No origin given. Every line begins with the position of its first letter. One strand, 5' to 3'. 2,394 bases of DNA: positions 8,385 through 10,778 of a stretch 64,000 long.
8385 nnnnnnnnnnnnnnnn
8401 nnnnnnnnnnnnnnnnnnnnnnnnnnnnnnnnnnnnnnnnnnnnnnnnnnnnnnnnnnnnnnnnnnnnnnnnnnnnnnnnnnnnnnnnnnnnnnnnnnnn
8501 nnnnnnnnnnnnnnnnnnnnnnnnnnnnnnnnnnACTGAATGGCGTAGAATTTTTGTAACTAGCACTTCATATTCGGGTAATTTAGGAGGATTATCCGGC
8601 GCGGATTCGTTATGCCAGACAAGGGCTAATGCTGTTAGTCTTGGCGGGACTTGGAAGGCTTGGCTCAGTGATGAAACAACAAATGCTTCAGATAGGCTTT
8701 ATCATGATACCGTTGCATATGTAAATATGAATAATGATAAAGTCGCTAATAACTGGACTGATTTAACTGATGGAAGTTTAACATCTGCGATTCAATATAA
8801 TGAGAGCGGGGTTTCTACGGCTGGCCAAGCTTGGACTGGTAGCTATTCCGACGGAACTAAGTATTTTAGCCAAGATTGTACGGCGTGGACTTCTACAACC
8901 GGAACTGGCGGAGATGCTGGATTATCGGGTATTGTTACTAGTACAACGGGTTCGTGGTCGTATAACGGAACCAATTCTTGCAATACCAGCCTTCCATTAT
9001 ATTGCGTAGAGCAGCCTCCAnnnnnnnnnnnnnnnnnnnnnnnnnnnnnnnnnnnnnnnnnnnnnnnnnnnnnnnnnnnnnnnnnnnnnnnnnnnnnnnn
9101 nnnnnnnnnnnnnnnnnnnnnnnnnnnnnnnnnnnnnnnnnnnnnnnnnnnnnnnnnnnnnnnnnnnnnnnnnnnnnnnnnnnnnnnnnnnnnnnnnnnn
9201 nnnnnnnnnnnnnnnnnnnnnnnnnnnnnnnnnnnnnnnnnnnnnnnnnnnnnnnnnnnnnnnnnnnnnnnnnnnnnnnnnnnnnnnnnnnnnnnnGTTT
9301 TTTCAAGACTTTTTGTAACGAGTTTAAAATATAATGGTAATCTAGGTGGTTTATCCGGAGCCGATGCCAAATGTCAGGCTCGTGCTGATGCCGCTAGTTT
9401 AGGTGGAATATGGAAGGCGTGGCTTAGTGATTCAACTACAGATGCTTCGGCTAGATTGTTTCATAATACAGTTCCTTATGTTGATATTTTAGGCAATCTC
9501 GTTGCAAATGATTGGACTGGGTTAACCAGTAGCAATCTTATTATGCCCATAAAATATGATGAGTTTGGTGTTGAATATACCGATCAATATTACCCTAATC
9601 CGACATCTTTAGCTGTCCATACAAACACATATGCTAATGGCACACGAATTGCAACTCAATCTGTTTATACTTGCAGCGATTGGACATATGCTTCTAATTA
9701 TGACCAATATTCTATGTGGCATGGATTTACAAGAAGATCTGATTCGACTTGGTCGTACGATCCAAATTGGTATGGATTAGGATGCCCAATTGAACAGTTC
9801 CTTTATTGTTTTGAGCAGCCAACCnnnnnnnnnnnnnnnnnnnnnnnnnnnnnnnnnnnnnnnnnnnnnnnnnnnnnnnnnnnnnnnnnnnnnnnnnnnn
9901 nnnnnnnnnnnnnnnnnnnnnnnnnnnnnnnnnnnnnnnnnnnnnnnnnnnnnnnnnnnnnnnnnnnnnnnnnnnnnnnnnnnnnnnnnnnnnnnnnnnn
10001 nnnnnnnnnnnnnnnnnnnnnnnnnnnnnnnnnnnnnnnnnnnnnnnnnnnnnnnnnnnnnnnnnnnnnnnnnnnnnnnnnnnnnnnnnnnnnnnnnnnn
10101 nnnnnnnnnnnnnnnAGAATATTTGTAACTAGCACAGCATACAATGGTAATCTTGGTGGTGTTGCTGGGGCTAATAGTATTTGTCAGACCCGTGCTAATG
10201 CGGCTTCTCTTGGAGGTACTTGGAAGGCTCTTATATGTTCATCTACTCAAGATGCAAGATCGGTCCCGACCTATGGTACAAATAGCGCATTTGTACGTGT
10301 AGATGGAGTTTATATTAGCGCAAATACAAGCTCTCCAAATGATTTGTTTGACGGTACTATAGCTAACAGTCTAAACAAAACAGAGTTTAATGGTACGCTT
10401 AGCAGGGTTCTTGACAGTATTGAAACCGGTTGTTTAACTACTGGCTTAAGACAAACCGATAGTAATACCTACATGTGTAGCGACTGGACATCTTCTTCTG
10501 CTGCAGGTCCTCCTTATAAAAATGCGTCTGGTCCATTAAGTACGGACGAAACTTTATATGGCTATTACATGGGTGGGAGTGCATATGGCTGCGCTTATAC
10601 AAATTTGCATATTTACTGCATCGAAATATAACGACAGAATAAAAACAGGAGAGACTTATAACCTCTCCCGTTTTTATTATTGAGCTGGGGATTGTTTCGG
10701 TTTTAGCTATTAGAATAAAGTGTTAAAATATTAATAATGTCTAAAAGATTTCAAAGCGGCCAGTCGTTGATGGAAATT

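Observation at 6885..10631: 1248-aa prepilin-type protein carrying 5 FN3 and 3 cysteine-stabilised lectin-like modules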

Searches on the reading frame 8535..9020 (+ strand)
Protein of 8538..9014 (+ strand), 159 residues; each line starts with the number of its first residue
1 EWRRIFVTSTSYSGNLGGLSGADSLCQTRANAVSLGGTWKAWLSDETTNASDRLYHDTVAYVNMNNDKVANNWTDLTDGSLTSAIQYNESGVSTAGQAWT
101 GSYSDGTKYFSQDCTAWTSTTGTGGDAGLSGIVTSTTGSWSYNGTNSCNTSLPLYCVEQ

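Call 17: find_homologous_proteins(query=window:8538-9014:+, max_evalue=0.001)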
Query seq(159 aa) (159 aa): 135 proteins with E <= 0.001 among 179 candidates; the best 120 are listed.
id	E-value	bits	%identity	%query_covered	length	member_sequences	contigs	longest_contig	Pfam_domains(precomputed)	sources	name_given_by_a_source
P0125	1.7e-37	147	50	99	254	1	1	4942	PF07588.18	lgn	-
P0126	2.6e-35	140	52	99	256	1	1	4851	PF06482.18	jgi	-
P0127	2.4e-33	133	48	98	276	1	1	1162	PF07588.18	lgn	-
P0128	2.8e-33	133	47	99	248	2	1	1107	PF07588.18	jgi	-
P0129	8.7e-33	132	48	100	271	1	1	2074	PF07588.18,PF06482.18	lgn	-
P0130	1.0e-31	128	45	99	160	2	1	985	PF07588.18,PF06482.18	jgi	jgi:hypothetical protein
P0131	1.1e-30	125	46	99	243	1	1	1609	PF07588.18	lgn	-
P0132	1.5e-30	124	46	99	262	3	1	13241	PF07588.18,PF06482.18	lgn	-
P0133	2.3e-30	124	48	99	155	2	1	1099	PF07588.18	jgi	-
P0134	6.0e-29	119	50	92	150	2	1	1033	PF07588.18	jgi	jgi:hypothetical protein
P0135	9.8e-29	118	43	99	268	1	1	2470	PF07588.18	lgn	-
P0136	1.1e-28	118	45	98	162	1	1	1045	PF07588.18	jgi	jgi:hypothetical protein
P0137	1.5e-28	118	46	98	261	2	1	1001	PF07588.18,PF06482.18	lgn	-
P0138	2.9e-28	117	44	98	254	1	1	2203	-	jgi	jgi:hypothetical protein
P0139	3.7e-28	117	43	99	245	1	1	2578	PF07588.18,PF06482.18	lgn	-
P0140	9.6e-28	115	45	99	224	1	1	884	PF07588.18,PF06482.18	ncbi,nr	ncbi:MAG: DUF1554 domain-containing protein [Bacteroidia bacterium]|nr:DUF1554 domain-containing pro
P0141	1.7e-27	114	42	98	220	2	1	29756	PF07588.18,PF06482.18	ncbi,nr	ncbi:DUF1554 domain-containing protein, partial [Candidatus Daviesbacteria bacterium]|nr:DUF1554 dom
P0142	1.8e-27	114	43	99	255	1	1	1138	PF07588.18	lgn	-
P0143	2.9e-27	114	43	98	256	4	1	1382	PF04885.20,PF07588.18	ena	-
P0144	3.1e-27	114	44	98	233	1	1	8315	PF07588.18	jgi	jgi:hypothetical protein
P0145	4.0e-27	113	43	99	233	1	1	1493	PF07588.18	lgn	-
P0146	5.2e-27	113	42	99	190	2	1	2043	PF07588.18,PF06482.18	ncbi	-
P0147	5.3e-27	113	44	100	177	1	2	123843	PF07588.18,PF06482.18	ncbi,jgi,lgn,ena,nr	ncbi:MAG: hypothetical protein KJ804_11950 [Proteobacteria bacterium]|nr:hypothetical protein [Pseud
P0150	1.2e-26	112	45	97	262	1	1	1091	PF07588.18,PF00395.26,PF06482.18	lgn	-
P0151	2.7e-26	110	45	99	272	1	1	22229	PF11617.14,PF07588.18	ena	-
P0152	3.8e-26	110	42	98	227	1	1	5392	PF07588.18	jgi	jgi:hypothetical protein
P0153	9.7e-26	109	43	97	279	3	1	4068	PF07588.18,PF06482.18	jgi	jgi:hypothetical protein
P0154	1.1e-25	109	43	98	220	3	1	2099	PF07588.18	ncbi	-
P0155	1.1e-25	109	43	98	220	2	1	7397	PF07588.18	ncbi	-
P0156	1.6e-25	108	45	97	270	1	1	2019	PF07588.18,PF13620.13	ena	-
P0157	1.9e-25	108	63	56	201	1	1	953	PF07588.18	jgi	jgi:hypothetical protein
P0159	2.1e-25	108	41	98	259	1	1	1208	PF07588.18,PF06482.18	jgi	jgi:hypothetical protein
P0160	2.9e-25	107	50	73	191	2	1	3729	PF07588.18,PF06482.18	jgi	jgi:hypothetical protein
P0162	3.0e-25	107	40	98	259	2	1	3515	PF07588.18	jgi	jgi:hypothetical protein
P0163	4.1e-25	107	43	98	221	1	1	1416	PF07588.18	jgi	jgi:hypothetical protein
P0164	4.4e-25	107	43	97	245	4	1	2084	PF07588.18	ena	-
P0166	5.7e-25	106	41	99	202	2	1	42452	PF23657.2,PF07588.18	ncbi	ncbi:MAG: DUF1554 domain-containing protein [Polyangiaceae bacterium]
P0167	8.9e-25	106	41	98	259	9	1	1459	PF07588.18,PF06482.18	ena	-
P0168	1.2e-24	105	40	98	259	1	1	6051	PF07588.18,PF06482.18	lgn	-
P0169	1.2e-24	105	45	99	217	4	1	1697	PF13948.12,PF07588.18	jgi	jgi:cysteine-rich repeat protein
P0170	1.5e-24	105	42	99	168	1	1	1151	PF07588.18,PF06482.18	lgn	-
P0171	1.5e-24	105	44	97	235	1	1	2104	PF00404.25,PF07588.18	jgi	jgi:hypothetical protein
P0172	1.8e-24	105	40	98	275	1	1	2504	PF07588.18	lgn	-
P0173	3.1e-24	104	40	98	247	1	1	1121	PF07588.18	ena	-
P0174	3.3e-24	104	42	99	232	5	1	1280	PF07588.18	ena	-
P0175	4.2e-24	103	42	99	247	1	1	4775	PF07588.18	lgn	-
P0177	5.0e-24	103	40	99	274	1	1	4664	PF07588.18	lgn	-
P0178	6.5e-24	103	41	99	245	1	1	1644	PF07588.18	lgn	-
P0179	7.3e-24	103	43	99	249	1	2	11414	PF07588.18,PF06482.18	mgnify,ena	mgnify:CR=1 FL=1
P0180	9.5e-24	102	39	81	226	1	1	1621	PF07588.18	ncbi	-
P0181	1.2e-23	102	40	98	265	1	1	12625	PF07588.18,PF06482.18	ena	-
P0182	1.5e-23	102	41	99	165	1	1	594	PF07588.18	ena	-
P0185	7.4e-23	99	41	99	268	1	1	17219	PF07588.18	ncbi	-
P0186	2.4e-22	98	44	97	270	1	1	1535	PF07588.18,PF06482.18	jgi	jgi:hypothetical protein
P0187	2.9e-22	97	41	97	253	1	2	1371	PF07588.18,PF06482.18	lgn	-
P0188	4.1e-22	97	41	99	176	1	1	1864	PF07588.18,PF06482.18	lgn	-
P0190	1.0e-21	96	41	100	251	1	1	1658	PF07588.18,PF06482.18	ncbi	-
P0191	1.4e-21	95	42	98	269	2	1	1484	PF07588.18,PF06482.18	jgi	jgi:hypothetical protein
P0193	4.1e-21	94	43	99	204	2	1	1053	PF07588.18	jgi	-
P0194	6.6e-21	93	39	99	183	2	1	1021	PF07588.18,PF06482.18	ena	-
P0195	7.8e-21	93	37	100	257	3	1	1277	PF04885.20,PF07588.18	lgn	-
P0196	1.4e-20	92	43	100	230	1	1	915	PF07588.18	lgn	-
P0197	1.6e-20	92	39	99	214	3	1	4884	PF07588.18,PF06482.18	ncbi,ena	-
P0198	1.8e-20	92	43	99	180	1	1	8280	PF07588.18,PF06482.18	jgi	jgi:hypothetical protein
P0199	2.5e-20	91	39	99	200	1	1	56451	PF07588.18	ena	-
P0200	3.5e-20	91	38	97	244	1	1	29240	PF07588.18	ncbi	ncbi:MAG: hypothetical protein QM692_02350 [Thermomicrobiales bacterium]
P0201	4.6e-20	90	65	43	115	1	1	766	PF07588.18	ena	-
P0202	5.4e-20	90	38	99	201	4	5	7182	PF07588.18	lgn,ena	-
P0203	6.5e-20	90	39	97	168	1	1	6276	PF07588.18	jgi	jgi:hypothetical protein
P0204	6.6e-20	90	42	99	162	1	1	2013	PF07588.18,PF06482.18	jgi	jgi:hypothetical protein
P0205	7.8e-20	89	39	99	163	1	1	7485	PF07588.18,PF06482.18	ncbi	-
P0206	1.0e-19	89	39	98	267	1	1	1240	PF07588.18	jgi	jgi:hypothetical protein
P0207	4.8e-19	87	37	99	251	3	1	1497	PF07588.18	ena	-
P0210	1.8e-18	85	42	79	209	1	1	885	PF07588.18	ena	-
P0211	1.9e-18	85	37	99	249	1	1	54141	PF07588.18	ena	-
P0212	2.4e-18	85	37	99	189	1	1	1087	PF07588.18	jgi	jgi:hypothetical protein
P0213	2.4e-18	85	37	97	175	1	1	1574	PF07588.18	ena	-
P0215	6.0e-18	83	39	98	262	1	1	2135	PF07588.18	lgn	-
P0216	7.8e-18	83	38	97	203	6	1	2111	PF07588.18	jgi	jgi:hypothetical protein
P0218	1.6e-17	82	35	99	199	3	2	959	PF07588.18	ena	-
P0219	1.7e-17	82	39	99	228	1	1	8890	PF07588.18,PF06482.18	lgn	-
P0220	2.0e-17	82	41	99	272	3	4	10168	PF07588.18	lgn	-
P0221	2.0e-17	82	34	99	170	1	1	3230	PF07588.18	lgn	-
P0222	2.5e-17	81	36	99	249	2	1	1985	PF07588.18,PF06482.18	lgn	-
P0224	3.8e-17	81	39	99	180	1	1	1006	PF07588.18,PF06482.18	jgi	jgi:hypothetical protein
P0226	4.4e-17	81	40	99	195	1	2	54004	PF07588.18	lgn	-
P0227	4.4e-17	81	37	99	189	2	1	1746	PF07588.18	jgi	jgi:hypothetical protein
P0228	4.5e-17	80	40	74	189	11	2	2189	PF07588.18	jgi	jgi:hypothetical protein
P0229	4.8e-17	80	40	99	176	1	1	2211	PF07588.18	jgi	jgi:hypothetical protein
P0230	5.3e-17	80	36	99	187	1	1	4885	PF07588.18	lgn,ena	-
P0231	5.5e-17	80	36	97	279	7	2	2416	PF07588.18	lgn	-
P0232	1.6e-16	79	35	99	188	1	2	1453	PF07588.18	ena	-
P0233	1.8e-16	79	37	99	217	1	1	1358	PF07588.18,PF06482.18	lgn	-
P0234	2.2e-16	78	53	50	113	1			PF07588.18,PF06482.18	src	-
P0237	1.2e-15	76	43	74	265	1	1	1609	PF07588.18,PF06482.18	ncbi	-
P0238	1.4e-15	76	41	87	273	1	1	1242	PF07588.18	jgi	-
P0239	3.4e-15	74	41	88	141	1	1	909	PF07588.18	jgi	jgi:hypothetical protein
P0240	4.1e-15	74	38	99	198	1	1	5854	PF07588.18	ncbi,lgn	-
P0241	5.8e-15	74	39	99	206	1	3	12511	PF07588.18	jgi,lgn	jgi:hypothetical protein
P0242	5.8e-15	74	38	74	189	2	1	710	PF07588.18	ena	-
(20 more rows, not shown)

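Call 20: search_solved_structures(query=A1, max_evalue=1, show_alignments=2)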
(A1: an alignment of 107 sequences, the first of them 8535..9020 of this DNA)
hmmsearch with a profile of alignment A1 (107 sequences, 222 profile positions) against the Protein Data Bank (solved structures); distinct sequences matched with E-value up to 1: 4.
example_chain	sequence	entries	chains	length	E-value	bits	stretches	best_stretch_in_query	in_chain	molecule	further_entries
1dy0_A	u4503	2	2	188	9e-17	64.5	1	53-206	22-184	COLLAGEN ALPHA1(XVIII) CHAIN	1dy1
1koe_A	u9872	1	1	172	2.7e-16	62.9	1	53-203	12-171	ENDOSTATIN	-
1bnl_A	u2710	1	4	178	8.9e-15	58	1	55-203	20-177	COLLAGEN XVIII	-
1dy2_A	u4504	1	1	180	1.7e-13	53.8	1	64-206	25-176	COLLAGEN ALPHA1(XV) CHAIN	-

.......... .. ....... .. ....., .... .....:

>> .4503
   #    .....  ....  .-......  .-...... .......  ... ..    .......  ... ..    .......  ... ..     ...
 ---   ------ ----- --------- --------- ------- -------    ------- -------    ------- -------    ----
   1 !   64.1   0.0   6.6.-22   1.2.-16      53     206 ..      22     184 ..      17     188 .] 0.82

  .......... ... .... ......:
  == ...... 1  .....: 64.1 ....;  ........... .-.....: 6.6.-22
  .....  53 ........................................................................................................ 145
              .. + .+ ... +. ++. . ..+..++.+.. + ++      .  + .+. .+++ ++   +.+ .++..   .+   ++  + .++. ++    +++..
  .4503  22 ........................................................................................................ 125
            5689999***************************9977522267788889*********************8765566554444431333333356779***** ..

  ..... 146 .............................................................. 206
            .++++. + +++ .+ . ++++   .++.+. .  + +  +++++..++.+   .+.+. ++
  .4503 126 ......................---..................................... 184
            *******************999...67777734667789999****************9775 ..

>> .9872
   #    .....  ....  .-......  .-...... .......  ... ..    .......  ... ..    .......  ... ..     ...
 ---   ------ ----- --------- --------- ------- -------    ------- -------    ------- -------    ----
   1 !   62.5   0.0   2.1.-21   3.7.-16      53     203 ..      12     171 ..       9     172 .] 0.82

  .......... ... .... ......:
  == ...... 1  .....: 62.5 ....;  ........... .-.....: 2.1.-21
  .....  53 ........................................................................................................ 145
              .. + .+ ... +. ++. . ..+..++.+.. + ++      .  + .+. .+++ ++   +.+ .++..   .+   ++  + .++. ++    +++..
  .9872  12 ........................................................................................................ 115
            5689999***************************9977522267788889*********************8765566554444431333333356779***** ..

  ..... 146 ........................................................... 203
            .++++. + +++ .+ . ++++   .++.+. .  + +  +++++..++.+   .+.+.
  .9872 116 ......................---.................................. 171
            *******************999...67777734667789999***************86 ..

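Call 24: predict_structure(alignment_id=A1)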
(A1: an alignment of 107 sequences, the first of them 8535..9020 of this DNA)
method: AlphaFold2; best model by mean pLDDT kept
length: 162 residues; sequences in the alignment: 107
mean_pLDDT: 96.9   pTM: 0.92
mean pLDDT of the five models: 96.9, 96.6, 96.5, 96.2, 96.1
residues with pLDDT >= 90: 153; 70-90: 8; 50-70: 1; < 50: 0
segments of 3 or more residues with pLDDT < 50: none
pLDDT, mean of each block of 10 residues (from residue 1): 94 98 99 98 98 98 98 98 98 98 98 94 87 98 97 98 92
secondary structure, 60 per line:
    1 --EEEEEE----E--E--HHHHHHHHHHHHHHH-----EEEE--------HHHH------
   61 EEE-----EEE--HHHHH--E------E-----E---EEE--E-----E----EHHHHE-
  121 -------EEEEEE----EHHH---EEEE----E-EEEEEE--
elements in order: E3-8 H19-33 E39-42 H51-54 E61-63 E69-71 H74-78 E98-100 H115-118 E128-133 E145-148 E155-160

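Call 28: fold_search(model_id=the predicted structure, library=pdb)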
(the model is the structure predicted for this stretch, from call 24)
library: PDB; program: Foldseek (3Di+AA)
matches with E <= 10: 118; with E <= 0.001: 5
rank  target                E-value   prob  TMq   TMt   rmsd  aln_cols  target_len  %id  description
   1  1koe                  1.1e-11  1.00  0.82  0.78   2.7       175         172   24  ENDOSTATIN (released 1999-02-16)
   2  1dy1                  2.0e-11  1.00  0.82  0.73   2.7       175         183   24  Murine endostatin, crystal form III (released 2001-01-21)
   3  1dy0                  7.2e-11  1.00  0.81  0.74   2.6       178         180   24  Murine endostatin, crystal form II (released 2000-04-11)
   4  1bnl_A                1.0e-10  1.00  0.80  0.73   2.7       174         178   22  ZINC DEPENDENT DIMERS OBSERVED IN CRYSTALS OF HUMAN ENDOSTATIN (released 1998-10-14)
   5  1dy2                  1.5e-09  1.00  0.81  0.78   2.6       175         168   21  Murine collagen alpha1(XV), endostatin domain (released 2001-01-21)
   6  1c3a_B                2.1e-01  0.38  0.34  0.43  11.2       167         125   11  CRYSTAL STRUCTURE OF FLAVOCETIN-A FROM THE HABU SNAKE VENOM, A NOVEL CYCLIC TETRAMER OF C-TYPE LECTIN-LIKE HETERODIMER (released 2000-03-06)
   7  1htn                  2.1e-01  0.25  0.32  0.33   8.9       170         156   14  HUMAN TETRANECTIN, A TRIMERIC PLASMINOGEN BINDING PROTEIN WITH AN ALPHA-HELICAL COILED COIL (released 1997-12-03)
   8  1gz2                  2.3e-01  0.21  0.33  0.37   8.6       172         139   16  Crystal structure of the Ovocleidin-17 a major protein of the Gallus gallus eggshell calcified layer. (released 2003-05-22)
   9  8umo_J                2.8e-01  0.21  0.29  0.39   9.1       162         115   10  Murine CD94-NKG2A receptor in complex with Qa-1b presenting AMAPRTLLL (released 2024-01-17)
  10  3ubu_B                4.9e-01  0.21  0.35  0.43  11.2       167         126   10  Crystal structure of agkisacucetin, a GpIb-binding snaclec (snake C-type lectin) that inhibits platelet (released 2012-04-11)
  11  1v4l_A                5.6e-01  0.08  0.27  0.31  14.1       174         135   12  Crystal structure of a platelet agglutination factor isolated from the venom of Taiwan habu (Trimeresurus mucrosquamat (released 2003-12-02)
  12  8too_I                6.7e-01  0.16  0.32  0.37   8.0       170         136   13  Crystal structure of Epstein-Barr virus gp42 in complex with antibody 4C12 (released 2024-03-27)
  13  7qaj_B                6.7e-01  0.15  0.33  0.40  11.2       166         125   11  ZK002 with Anti-angiogenic and Anti-inflamamtory Properties (released 2023-06-14)
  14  3fd4_A                7.6e-01  0.16  0.33  0.37   8.1       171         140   12  Crystal Structure of Epstein-Barr virus gp42 protein (released 2009-06-23)
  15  1jwi_B                7.6e-01  0.13  0.31  0.38  10.7       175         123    8  Crystal Structure of Bitiscetin, a von Willeband Factor-dependent Platelet Aggregation Inducer. (released 2001-11-28)
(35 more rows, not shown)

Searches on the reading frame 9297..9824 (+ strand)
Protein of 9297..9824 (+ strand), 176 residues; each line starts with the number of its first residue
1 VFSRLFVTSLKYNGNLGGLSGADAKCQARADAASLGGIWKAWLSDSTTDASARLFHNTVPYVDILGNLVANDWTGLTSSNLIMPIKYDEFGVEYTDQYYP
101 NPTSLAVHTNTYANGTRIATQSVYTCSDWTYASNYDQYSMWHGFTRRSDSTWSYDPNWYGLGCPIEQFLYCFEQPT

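Call 70: search_solved_structures(query=window:9297-9824:+, max_evalue=1)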
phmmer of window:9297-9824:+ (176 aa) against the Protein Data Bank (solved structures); distinct sequences matched with E-value up to 1: 8.
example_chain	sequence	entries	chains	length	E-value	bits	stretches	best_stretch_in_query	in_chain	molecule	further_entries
1bnl_A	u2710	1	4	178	0.00041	23.4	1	9-80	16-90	COLLAGEN XVIII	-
1koe_A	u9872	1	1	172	0.00051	23.1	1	10-79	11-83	ENDOSTATIN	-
1dy0_A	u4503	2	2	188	0.00064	22.8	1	10-79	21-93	COLLAGEN ALPHA1(XVIII) CHAIN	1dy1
1dy2_A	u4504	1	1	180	0.2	14.7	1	13-79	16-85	COLLAGEN ALPHA1(XV) CHAIN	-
2qvb_A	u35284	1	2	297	0.52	13.3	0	50-91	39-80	Haloalkane dehalogenase 3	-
2o2h_A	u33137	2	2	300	0.53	13.3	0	50-91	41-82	Haloalkane dehalogenase 3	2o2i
4pkf_B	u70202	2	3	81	0.69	12.9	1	27-51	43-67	TutG | benzylsuccinate synthase beta chain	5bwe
7pw1_A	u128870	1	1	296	0.76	12.8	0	50-96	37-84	Haloalkane dehalogenase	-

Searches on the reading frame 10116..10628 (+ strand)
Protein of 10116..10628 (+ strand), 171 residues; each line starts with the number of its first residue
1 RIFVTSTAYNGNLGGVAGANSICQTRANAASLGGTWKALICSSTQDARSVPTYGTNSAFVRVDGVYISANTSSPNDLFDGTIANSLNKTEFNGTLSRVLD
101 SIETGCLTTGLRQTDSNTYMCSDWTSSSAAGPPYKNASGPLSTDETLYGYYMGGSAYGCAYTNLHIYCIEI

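Call 71: search_solved_structures(query=window:10116-10628:+, max_evalue=1)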
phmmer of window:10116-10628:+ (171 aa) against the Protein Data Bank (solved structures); distinct sequences matched with E-value up to 1: 8.
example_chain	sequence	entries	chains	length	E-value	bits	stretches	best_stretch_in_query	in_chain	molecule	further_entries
1koe_A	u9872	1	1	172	0.005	20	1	5-54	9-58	ENDOSTATIN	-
1bnl_A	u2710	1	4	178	0.0056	19.9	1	7-55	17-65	COLLAGEN XVIII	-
1dy0_A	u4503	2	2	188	0.0061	19.7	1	5-54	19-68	COLLAGEN ALPHA1(XVIII) CHAIN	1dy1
7kh1_A1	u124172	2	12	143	0.19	14.9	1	69-118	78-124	tail tube protein, gp7 | Tail tube protein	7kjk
4wky_A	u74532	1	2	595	0.62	13.2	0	78-130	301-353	Beta-ketoacyl synthase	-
1h5b_B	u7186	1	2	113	0.64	13.1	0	66-126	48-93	MURINE T CELL RECEPTOR (TCR) VALPHA DOMAIN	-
6qpp_A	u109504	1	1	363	0.77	12.9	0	18-55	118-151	Lipase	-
6qpr_A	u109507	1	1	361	0.91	12.7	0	18-55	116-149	Lipase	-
